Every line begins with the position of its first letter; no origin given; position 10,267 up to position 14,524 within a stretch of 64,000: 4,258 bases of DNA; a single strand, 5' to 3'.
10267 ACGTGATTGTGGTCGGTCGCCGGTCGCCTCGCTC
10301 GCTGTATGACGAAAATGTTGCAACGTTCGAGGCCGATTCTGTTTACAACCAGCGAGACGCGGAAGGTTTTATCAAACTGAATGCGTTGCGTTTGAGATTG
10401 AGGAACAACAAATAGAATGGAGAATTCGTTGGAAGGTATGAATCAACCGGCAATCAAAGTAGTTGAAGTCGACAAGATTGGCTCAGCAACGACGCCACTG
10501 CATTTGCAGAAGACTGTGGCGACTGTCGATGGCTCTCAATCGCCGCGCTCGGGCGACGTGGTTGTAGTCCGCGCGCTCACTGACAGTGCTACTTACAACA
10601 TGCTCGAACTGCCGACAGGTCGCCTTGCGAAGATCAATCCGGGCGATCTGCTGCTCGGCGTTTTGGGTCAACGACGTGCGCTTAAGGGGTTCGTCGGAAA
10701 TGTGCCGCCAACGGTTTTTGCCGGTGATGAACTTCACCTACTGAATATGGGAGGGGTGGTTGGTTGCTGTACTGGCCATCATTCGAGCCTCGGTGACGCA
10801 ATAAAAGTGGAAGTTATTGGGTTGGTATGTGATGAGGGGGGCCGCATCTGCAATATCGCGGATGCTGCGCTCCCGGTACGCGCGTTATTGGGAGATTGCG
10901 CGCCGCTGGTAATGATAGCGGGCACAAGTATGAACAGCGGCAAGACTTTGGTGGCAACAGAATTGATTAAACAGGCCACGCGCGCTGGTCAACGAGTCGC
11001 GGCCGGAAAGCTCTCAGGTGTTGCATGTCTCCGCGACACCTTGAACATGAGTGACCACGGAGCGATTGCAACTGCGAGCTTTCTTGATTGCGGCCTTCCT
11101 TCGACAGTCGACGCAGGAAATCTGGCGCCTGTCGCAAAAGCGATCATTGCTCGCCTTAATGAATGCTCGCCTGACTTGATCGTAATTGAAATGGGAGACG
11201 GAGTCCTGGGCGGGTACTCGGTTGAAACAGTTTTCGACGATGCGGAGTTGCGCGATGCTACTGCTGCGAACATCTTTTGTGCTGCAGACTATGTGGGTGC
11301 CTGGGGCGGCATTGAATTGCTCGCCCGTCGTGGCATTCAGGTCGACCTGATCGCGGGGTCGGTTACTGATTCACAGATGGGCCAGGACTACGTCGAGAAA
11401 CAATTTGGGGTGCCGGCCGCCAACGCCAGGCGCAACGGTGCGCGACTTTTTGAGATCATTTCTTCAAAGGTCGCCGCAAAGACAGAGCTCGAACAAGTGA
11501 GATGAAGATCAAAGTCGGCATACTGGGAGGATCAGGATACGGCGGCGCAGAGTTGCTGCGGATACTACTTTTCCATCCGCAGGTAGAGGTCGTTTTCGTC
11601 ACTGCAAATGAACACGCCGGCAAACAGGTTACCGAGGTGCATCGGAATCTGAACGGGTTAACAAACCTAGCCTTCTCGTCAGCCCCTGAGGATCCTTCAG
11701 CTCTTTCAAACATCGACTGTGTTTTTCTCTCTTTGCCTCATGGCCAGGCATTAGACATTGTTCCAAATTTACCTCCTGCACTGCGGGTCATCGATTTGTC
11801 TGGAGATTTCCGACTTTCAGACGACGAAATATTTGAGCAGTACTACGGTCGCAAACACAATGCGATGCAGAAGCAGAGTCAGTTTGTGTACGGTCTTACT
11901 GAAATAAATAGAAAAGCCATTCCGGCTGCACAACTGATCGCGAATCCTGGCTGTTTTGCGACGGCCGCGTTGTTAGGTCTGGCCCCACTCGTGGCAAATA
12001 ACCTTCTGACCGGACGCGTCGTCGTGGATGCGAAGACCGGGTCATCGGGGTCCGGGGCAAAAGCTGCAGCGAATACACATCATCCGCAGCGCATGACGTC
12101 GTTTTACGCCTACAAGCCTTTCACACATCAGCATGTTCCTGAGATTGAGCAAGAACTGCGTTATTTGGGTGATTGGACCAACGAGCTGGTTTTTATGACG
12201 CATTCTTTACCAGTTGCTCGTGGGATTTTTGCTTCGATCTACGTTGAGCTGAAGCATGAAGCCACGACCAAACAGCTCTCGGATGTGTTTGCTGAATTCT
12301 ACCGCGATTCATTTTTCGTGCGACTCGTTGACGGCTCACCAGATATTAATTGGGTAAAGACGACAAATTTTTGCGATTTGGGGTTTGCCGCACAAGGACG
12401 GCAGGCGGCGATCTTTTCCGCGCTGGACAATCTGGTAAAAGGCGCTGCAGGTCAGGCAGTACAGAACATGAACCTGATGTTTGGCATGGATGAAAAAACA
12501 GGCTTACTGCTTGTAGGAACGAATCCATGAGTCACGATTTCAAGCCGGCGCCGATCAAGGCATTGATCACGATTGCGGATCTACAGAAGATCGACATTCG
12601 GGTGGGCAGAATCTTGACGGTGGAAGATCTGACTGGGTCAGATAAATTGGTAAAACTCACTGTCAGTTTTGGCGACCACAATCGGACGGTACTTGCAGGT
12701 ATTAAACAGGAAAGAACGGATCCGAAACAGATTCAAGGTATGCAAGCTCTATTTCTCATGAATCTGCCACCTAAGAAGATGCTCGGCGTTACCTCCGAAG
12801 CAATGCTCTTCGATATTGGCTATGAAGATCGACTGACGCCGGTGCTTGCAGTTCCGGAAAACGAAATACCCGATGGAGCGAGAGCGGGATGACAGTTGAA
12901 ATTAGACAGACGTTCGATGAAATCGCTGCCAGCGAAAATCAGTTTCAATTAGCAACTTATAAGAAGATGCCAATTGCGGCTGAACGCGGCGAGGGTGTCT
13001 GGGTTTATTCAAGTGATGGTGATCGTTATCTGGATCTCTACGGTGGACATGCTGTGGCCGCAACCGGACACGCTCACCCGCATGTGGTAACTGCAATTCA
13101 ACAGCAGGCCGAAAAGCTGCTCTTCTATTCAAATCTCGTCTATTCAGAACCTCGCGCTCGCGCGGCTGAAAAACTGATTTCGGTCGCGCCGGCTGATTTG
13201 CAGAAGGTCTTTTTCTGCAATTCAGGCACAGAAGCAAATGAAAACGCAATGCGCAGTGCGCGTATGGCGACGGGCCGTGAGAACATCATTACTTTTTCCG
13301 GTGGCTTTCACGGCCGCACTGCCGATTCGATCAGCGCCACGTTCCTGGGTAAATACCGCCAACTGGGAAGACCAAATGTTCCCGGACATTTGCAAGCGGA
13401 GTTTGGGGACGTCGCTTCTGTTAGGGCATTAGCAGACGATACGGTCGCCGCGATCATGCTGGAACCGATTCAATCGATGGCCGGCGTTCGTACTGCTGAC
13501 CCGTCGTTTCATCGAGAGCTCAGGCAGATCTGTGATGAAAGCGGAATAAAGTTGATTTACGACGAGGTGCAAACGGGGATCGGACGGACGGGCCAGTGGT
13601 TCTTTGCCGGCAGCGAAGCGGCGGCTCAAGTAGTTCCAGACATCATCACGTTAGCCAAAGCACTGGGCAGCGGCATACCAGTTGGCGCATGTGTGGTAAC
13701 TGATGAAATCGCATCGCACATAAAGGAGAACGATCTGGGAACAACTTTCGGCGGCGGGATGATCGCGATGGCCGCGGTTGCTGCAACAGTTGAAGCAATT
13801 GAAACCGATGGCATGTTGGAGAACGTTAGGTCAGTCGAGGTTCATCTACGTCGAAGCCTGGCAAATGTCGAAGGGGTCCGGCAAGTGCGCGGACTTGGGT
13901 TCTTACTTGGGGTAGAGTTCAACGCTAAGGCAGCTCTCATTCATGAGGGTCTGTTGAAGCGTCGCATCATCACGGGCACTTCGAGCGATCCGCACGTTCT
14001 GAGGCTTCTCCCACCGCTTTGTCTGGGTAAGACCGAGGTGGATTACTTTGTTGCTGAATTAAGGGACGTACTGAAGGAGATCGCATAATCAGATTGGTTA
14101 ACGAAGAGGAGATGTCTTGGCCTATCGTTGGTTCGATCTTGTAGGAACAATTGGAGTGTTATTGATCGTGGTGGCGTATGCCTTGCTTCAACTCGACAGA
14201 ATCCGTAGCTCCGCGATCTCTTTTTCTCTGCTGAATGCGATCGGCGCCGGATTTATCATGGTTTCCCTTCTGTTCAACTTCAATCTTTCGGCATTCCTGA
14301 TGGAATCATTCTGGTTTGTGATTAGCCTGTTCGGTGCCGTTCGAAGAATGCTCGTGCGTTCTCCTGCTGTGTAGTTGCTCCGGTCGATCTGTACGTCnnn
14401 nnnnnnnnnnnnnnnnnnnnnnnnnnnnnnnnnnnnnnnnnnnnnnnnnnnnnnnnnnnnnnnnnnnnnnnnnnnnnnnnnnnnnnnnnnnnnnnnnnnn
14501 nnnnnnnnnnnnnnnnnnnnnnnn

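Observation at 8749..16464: Arginine operon lacking argA/argJ and argE but carrying three extra genes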

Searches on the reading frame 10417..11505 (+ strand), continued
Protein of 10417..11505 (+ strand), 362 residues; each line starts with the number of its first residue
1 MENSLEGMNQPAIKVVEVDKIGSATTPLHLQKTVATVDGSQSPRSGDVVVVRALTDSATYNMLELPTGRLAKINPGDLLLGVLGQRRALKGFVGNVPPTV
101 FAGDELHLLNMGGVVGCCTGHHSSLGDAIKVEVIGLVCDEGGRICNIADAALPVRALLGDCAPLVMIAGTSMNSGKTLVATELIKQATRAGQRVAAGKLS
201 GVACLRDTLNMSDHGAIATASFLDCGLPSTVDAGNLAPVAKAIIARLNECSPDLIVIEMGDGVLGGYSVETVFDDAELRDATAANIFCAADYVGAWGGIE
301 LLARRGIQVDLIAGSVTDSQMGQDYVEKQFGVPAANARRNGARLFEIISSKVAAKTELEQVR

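Call 73: list_cluster_members(proteins=[P0289, P0290, P0292, P0295, P0296, P0299, P0307, P0312, P0128, P0130])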
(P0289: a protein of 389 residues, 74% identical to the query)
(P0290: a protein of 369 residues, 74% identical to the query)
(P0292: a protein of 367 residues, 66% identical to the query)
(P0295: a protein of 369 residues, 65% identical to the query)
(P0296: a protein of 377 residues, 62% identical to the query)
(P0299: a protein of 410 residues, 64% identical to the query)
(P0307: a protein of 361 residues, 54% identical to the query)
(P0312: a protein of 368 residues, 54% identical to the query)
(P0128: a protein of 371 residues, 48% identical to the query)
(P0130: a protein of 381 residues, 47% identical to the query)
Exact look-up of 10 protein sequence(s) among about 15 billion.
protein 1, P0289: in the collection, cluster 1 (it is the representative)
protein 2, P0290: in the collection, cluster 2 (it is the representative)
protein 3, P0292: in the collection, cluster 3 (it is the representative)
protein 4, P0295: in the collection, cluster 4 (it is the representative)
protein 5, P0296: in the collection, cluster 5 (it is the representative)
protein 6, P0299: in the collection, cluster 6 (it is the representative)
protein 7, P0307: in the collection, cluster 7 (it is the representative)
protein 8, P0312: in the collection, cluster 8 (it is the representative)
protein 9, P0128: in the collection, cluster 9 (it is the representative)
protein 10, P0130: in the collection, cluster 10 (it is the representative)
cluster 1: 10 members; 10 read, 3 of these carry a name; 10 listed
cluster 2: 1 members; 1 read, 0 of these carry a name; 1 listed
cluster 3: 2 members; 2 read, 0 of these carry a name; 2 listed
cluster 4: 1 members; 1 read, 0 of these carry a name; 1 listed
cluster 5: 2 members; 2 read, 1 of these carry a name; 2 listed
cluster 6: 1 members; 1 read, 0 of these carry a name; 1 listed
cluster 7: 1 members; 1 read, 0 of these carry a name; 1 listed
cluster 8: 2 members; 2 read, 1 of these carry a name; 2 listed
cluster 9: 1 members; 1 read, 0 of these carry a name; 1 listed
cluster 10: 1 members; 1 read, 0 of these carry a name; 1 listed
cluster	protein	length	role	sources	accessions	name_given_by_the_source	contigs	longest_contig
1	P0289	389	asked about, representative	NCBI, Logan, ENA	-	-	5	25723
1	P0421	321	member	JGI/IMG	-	hypothetical protein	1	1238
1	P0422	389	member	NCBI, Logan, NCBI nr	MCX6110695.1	MAG: hypothetical protein NTZ90_13955 [Proteobacteria bacterium] | hypothetical protein [Pseudomonadota bacterium]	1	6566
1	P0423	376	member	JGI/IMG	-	hypothetical protein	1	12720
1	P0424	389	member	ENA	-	-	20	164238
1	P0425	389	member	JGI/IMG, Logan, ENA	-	-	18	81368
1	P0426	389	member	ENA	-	-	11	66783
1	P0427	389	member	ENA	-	-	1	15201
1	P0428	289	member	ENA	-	-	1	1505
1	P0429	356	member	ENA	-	-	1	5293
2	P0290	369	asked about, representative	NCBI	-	-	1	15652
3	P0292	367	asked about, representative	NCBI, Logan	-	-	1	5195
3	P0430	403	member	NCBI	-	-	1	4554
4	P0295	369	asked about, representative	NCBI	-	-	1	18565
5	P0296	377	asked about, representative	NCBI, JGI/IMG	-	hypothetical protein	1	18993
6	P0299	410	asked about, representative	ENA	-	-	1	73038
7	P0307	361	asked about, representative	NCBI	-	-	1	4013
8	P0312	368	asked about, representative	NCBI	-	-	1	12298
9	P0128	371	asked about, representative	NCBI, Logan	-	-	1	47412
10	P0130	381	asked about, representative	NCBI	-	-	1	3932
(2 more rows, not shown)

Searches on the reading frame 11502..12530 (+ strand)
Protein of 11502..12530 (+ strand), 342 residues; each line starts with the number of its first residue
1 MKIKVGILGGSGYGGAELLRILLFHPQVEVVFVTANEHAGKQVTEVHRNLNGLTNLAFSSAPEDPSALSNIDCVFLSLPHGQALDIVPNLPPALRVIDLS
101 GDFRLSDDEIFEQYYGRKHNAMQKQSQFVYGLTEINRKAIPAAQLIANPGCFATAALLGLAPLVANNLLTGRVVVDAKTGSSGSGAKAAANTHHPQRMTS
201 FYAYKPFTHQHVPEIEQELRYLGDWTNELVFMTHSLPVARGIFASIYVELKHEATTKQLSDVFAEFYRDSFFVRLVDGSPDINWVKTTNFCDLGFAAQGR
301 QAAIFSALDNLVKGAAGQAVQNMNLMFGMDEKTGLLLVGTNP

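Call 3: search_protein_families(library=pfam, proteins=[window:11502-12530:+], max_evalue=0.01)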
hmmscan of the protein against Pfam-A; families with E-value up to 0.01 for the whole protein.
window:11502-12530:+ (342 aa): 3 families
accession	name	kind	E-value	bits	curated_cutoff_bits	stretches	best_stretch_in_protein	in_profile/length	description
PF22698.1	Semialdhyde_dhC_1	-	1.4e-49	168.5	27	1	151-310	1-165/165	Semialdehyde dehydrogenase, dimerisation domain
PF01118.30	Semialdhyde_dh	-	6.8e-29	101.2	26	1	4-140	1-118/121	Semialdehyde dehydrogenase, NAD binding domain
PF02774.23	Semialdhyde_dhC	-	6.3e-19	69.3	26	1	160-313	1-184/184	Semialdehyde dehydrogenase, dimerisation domain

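Call 4: search_protein_families(library=ncbifam, proteins=[window:11502-12530:+], max_evalue=0.01)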
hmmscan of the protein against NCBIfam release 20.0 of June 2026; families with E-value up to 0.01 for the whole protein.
window:11502-12530:+ (342 aa): 7 families
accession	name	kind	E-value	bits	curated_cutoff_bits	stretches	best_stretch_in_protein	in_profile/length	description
TIGR01850.1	argC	equivalog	1.5e-117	392.7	233.6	1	3-342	1-345/345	N-acetyl-gamma-glutamyl-phosphate reductase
TIGR01851.1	argC_other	equivalog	9.8e-27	94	229.85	1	121-329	82-310/310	N-acetyl-gamma-glutamyl-phosphate reductase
NF006416.0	PRK08664.1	subfamily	1.1e-14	54.4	232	1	1-89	2-95/350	aspartate-semialdehyde dehydrogenase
TIGR00978.1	asd_EA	equivalog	9.6e-12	44.6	301.2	1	3-266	1-264/342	aspartate-semialdehyde dehydrogenase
NF011456.0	PRK14874.1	equivalog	1.3e-09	37.6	223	1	133-195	111-174/346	aspartate-semialdehyde dehydrogenase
TIGR01296.1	asd_B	equivalog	2.2e-07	30.3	324.2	1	133-193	106-168/339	aspartate-semialdehyde dehydrogenase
NF005229.0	PRK06728.1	equivalog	0.0022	16.9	628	0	203-263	213-273/347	aspartate-semialdehyde dehydrogenase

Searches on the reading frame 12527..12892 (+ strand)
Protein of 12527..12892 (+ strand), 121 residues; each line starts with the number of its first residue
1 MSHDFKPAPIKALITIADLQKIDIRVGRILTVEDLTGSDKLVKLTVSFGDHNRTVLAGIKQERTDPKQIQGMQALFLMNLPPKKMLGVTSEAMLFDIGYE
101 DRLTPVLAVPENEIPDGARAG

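Call 3: search_protein_families(library=pfam, proteins=[window:12527-12892:+], max_evalue=0.01)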
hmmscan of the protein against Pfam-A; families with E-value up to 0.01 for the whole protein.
window:12527-12892:+ (121 aa): 1 family
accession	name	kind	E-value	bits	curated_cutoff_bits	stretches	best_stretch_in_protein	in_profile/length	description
PF01588.26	tRNA_bind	-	1.1e-18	67.6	27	1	24-118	1-95/96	Putative tRNA binding domain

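Call 4: search_protein_families(library=ncbifam, proteins=[window:12527-12892:+], max_evalue=0.01)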
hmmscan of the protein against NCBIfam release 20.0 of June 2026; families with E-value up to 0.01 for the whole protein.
window:12527-12892:+ (121 aa): 9 families
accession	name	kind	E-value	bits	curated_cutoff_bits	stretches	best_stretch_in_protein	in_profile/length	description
NF001100.0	PRK00133.1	equivalog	9.7e-24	83.9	587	1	6-117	563-672/676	methionine--tRNA ligase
TIGR00399.1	metG_C_term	equivalog_domain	3.1e-23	82.1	116.65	1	8-118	28-136/139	methionine--tRNA ligase subunit beta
NF008900.0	PRK12267.1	equivalog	1e-20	73.8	598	1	8-119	537-646/648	methionine--tRNA ligase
NF007492.0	PRK10089.1-1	equivalog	1.8e-11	43.9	150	1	14-119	4-108/110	tRNA-binding protein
NF007496.0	PRK10089.1-5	equivalog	4.2e-11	43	171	1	15-119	3-107/109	chaperone CsaA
NF007494.0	PRK10089.1-3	equivalog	4.8e-11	42.6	109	1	13-119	3-110/112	tRNA-binding protein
NF007495.0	PRK10089.1-4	equivalog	2.1e-10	41.1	117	1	13-119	4-111/113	tRNA-binding protein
TIGR02222.1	chap_CsaA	subfamily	4.3e-10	39.5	119.65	1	17-119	2-105/107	export-related chaperone CsaA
NF007493.0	PRK10089.1-2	equivalog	3.3e-08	33.5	160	1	13-119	3-110/112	tRNA-binding protein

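Call 65: search_protein_families(library=pfam, proteins=[window:12527-12892:+], max_evalue=10)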
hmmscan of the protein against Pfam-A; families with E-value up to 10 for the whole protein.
window:12527-12892:+ (121 aa): 1 family
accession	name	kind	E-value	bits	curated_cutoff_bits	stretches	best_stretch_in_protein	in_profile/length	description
PF01588.26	tRNA_bind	-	1.1e-18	67.6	27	1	24-118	1-95/96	Putative tRNA binding domain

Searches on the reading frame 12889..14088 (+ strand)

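Call 3: search_protein_families(library=pfam, proteins=[window:12889-14088:+], max_evalue=0.01)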
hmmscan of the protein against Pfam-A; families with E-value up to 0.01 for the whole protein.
window:12889-14088:+ (399 aa): 3 families
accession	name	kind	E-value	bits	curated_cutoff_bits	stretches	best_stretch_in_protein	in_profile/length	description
PF00202.27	Aminotran_3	-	2.4e-100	336.5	30.5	1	24-395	6-403/403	Aminotransferase class-III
PF00155.27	Aminotran_1_2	-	7.1e-05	22.6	19.7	1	64-345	20-311/361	Aminotransferase class I and II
PF01212.27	Beta_elim_lyase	-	0.0022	17.8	27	1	103-292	46-231/288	Beta-eliminating lyase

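Call 4: search_protein_families(library=ncbifam, proteins=[window:12889-14088:+], max_evalue=0.01)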
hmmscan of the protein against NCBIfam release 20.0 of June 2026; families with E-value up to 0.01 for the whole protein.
window:12889-14088:+ (399 aa): 69 families (the best 25 are shown)
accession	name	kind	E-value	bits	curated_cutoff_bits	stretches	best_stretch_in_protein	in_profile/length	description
NF002325.0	PRK01278.1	subfamily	1.1e-109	366.7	372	1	21-398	7-389/395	acetylornithine transaminase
TIGR00707.1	argD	subfamily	2.3e-106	355.8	410.05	1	20-395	2-380/381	acetylornithine/succinylornithine family transaminase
NF002874.0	PRK03244.1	equivalog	3e-105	352.3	457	1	14-398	12-395/399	acetylornithine transaminase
NF002797.0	PRK02936.1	equivalog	1e-94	317.5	496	1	22-397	6-379/385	acetylornithine transaminase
NF005993.0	PRK08117.1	subfamily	1.3e-88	297.5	574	2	181-398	203-430/433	aspartate aminotransferase family protein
NF042418.1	LysJ_Th_th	equivalog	5.6e-88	295.4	700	1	16-395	7-385/386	[LysW]-aminoadipate semialdehyde transaminase LysJ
NF004426.0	PRK05769.1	equivalog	2.8e-87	293.4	552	2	181-397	217-439/441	acetyl ornithine aminotransferase family protein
NF003273.0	PRK04260.1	equivalog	5.4e-84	281.9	616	1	22-395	6-375/376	acetylornithine transaminase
NF003468.0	PRK05093.1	subfamily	1.6e-83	280.7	522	1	17-398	13-402/405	acetylornithine/succinyldiaminopimelate transaminase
TIGR03246.1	arg_catab_astC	subfamily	2.1e-79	267.3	609.95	1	17-392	7-390/397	acetylornithine/succinylornithine family transaminase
NF002985.0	PRK03715.1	equivalog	3e-78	263.2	568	1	28-398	19-394/395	acetylornithine transaminase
NF009047.0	PRK12381.1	subfamily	2.8e-76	256.9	630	1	17-393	11-395/406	bifunctional succinylornithine transaminase/acetylornithine transaminase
NF045491.1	LysJ_Sulfobales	equivalog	3.7e-75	253.2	700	1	22-395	5-377/386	[LysW]-aminoadipate semialdehyde/glutamate semialdehyde transaminase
NF003397.0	PRK04612.1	equivalog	4.3e-74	249.8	735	1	13-397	8-403/408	acetylornithine transaminase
NF008570.0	PRK11522.1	equivalog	4.4e-71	239.8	612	1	39-398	81-457/464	putrescine aminotransferase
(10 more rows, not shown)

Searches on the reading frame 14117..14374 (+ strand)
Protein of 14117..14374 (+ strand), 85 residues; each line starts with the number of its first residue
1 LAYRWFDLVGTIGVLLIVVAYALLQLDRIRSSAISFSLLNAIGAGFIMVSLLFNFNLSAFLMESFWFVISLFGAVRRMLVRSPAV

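Call 3: search_protein_families(library=pfam, proteins=[window:14117-14374:+], max_evalue=0.01)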
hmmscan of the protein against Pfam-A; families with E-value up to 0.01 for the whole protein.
window:14117-14374:+ (85 aa): 0 families

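Call 4: search_protein_families(library=ncbifam, proteins=[window:14117-14374:+], max_evalue=0.01)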
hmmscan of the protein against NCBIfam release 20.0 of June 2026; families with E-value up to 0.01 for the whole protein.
window:14117-14374:+ (85 aa): 1 family
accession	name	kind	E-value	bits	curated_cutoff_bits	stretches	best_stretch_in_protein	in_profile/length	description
NF047864.1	CBU_0592_membra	subfamily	6.7e-28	96.4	25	1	5-76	1-72/72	CBU_0592 family membrane protein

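Call 65: search_protein_families(library=pfam, proteins=[window:14117-14374:+], max_evalue=10)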
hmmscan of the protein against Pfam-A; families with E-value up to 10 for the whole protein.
window:14117-14374:+ (85 aa): 0 families
